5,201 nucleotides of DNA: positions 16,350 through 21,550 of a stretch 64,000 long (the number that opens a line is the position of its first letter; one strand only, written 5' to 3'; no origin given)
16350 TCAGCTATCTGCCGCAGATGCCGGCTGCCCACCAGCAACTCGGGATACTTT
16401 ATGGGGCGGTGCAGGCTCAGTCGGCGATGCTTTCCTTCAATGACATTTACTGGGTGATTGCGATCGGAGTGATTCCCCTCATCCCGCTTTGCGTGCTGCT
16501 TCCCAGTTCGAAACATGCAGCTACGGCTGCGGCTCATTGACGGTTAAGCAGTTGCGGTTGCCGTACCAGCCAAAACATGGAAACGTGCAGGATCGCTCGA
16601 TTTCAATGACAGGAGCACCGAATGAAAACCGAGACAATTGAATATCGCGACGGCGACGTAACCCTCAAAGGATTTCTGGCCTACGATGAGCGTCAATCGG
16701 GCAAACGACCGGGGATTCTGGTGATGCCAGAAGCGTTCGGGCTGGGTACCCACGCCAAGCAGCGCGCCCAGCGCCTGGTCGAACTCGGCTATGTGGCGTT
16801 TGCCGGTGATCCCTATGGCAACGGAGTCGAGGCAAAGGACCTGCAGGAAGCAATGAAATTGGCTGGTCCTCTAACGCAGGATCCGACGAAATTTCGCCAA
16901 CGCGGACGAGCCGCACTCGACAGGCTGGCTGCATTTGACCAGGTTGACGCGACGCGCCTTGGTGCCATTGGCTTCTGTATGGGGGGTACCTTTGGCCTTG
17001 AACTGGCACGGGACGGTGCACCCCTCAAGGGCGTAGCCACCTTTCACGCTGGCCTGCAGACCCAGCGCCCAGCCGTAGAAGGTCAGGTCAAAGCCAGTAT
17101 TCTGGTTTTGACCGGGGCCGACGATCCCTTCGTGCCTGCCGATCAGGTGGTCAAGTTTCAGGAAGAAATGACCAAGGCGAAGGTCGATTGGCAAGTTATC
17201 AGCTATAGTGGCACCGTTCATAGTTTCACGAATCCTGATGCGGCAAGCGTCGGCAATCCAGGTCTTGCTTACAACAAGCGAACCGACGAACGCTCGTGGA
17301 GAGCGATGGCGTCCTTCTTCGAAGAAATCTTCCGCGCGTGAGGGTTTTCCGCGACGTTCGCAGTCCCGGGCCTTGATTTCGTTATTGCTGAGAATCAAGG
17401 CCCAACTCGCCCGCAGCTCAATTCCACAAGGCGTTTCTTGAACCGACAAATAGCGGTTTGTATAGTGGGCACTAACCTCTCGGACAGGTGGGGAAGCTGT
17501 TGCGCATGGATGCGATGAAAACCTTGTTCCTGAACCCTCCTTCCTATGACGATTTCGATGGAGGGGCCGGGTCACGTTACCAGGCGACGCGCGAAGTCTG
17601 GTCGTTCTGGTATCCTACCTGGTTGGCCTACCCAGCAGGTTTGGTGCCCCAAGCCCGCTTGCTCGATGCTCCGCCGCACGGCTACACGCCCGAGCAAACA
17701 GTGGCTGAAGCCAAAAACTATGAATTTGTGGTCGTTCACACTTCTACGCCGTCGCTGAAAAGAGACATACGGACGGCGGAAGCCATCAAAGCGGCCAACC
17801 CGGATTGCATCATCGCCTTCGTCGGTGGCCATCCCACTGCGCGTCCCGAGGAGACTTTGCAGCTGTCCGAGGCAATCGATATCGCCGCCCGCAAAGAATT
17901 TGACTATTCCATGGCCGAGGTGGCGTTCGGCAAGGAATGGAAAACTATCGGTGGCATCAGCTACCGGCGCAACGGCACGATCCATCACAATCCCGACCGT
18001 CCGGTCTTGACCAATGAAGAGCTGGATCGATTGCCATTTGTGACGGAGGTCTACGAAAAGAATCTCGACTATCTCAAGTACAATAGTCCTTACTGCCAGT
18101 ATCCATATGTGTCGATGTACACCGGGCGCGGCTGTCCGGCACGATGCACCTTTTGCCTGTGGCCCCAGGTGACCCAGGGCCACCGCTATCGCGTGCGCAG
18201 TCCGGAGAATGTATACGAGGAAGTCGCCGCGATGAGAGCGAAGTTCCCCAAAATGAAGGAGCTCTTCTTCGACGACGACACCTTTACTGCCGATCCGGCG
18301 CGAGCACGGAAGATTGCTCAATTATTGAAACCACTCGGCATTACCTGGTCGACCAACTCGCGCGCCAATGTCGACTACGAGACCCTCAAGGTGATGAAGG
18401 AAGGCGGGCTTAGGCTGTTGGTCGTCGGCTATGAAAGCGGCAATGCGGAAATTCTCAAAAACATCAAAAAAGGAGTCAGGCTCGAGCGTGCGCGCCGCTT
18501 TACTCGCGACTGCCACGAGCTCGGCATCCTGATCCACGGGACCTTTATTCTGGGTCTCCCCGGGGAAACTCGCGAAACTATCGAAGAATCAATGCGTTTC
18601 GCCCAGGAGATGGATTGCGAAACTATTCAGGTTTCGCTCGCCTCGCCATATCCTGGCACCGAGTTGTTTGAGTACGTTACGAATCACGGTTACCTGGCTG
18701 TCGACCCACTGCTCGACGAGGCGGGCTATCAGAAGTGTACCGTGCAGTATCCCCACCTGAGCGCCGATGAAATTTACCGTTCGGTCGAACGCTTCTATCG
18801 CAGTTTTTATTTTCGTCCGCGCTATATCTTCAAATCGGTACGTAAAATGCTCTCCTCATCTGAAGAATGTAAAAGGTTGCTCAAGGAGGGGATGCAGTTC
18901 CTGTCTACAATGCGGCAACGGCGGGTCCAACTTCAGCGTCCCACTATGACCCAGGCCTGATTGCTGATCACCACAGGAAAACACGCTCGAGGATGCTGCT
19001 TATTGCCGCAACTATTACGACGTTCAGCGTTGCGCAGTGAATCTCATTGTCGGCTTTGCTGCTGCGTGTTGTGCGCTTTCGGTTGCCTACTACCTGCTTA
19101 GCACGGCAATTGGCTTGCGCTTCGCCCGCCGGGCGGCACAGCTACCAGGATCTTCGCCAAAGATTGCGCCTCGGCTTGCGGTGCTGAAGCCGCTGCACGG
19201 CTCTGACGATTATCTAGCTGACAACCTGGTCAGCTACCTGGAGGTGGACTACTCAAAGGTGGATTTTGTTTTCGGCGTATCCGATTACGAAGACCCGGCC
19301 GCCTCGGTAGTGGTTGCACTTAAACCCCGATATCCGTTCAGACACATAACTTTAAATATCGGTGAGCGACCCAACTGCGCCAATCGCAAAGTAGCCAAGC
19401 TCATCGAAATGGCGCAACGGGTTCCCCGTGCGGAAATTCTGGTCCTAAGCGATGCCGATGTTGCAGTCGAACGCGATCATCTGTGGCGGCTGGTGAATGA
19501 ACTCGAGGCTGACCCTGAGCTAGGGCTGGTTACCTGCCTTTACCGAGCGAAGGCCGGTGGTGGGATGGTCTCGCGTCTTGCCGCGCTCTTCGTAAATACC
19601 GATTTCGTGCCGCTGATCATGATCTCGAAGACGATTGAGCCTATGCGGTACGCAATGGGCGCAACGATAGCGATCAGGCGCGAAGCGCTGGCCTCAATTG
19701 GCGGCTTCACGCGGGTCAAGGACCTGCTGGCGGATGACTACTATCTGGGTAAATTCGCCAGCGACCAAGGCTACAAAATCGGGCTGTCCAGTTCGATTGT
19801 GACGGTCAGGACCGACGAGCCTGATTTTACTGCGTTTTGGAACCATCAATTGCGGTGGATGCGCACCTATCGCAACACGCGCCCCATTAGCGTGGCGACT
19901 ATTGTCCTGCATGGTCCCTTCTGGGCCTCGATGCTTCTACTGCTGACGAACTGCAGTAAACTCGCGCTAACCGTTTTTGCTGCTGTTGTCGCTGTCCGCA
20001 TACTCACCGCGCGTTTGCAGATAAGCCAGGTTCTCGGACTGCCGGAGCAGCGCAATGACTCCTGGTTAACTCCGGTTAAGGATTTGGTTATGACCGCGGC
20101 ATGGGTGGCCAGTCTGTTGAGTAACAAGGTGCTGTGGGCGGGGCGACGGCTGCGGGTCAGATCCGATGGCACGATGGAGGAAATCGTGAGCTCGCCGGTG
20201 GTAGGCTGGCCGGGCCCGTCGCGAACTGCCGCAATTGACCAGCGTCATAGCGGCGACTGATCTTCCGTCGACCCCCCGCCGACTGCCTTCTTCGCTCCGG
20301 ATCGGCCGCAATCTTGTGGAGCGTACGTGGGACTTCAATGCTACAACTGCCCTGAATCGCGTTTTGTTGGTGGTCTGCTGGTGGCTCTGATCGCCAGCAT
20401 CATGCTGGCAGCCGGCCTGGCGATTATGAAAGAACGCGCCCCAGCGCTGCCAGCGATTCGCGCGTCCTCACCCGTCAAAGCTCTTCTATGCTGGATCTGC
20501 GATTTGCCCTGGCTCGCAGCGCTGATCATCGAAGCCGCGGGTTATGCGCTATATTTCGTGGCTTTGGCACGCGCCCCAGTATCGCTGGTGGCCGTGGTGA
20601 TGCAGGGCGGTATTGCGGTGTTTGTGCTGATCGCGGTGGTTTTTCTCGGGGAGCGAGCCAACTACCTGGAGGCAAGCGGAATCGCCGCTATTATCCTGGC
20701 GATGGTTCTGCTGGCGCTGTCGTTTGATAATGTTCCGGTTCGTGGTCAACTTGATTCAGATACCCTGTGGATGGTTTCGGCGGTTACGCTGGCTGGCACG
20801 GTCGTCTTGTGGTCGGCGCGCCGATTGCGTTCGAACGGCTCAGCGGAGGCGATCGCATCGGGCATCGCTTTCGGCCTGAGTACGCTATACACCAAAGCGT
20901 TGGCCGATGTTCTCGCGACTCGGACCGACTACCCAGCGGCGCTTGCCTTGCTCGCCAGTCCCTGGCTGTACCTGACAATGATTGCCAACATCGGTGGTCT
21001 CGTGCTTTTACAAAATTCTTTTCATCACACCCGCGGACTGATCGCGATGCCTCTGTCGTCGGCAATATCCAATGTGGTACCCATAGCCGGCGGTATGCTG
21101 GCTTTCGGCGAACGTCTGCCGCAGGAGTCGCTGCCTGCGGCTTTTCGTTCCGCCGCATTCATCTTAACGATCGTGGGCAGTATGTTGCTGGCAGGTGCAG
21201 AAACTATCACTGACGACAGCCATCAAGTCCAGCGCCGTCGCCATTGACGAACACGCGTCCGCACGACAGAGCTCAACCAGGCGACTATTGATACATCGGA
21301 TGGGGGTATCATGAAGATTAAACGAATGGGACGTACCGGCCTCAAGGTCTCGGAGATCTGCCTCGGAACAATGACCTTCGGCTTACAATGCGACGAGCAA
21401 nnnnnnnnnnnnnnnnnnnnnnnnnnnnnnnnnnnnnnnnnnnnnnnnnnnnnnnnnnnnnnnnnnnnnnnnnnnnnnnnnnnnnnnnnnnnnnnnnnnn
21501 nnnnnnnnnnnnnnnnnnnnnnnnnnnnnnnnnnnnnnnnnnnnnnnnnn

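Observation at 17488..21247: Hopanoid side-chain module hpnJ-hpnI plus a membrane protein, without hpnK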

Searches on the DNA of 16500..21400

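Call 83: search_rna_families(source=window, start=16500, end=21400, threshold=evalue, max_evalue=1)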
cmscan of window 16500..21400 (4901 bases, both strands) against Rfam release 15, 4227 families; matches with E-value up to 1: 0.
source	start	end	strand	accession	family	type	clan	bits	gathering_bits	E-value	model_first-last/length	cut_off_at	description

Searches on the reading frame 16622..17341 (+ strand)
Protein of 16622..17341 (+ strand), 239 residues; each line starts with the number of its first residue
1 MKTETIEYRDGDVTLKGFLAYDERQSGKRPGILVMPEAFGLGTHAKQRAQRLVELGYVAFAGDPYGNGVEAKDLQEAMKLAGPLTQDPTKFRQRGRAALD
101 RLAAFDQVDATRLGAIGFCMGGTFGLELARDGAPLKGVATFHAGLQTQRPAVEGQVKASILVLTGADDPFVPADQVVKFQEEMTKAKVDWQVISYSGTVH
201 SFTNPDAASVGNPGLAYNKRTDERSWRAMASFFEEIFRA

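Call 4: search_protein_families(library=ncbifam, proteins=[window:16622-17341:+], max_evalue=0.001)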
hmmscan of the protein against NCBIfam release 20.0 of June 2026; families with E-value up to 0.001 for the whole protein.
window:16622-17341:+ (239 aa): 2 families
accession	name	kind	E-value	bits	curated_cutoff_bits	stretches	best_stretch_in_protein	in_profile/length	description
NF041440.1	hydrolase_YghX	exception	4.3e-13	49.1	460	1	4-207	69-269/292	YghX family hydrolase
TIGR03611.1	RutD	equivalog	0.00036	20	238.5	0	151-207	192-246/258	pyrimidine utilization protein D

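Call 5: search_protein_families(library=pfam, proteins=[window:16622-17341:+], max_evalue=0.001)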
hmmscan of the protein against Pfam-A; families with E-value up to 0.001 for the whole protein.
window:16622-17341:+ (239 aa): 3 families
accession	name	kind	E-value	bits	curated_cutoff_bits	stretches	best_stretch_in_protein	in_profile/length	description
PF01738.24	DLH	-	3.1e-47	161.4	21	1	17-236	3-216/217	Dienelactone hydrolase family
PF12740.14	PETase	-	9.4e-07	28.9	28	1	103-220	117-231/263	PET hydrolase-like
PF00326.27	Peptidase_S9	-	8.7e-06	25.8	22.6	0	151-207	138-194/213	Prolyl oligopeptidase family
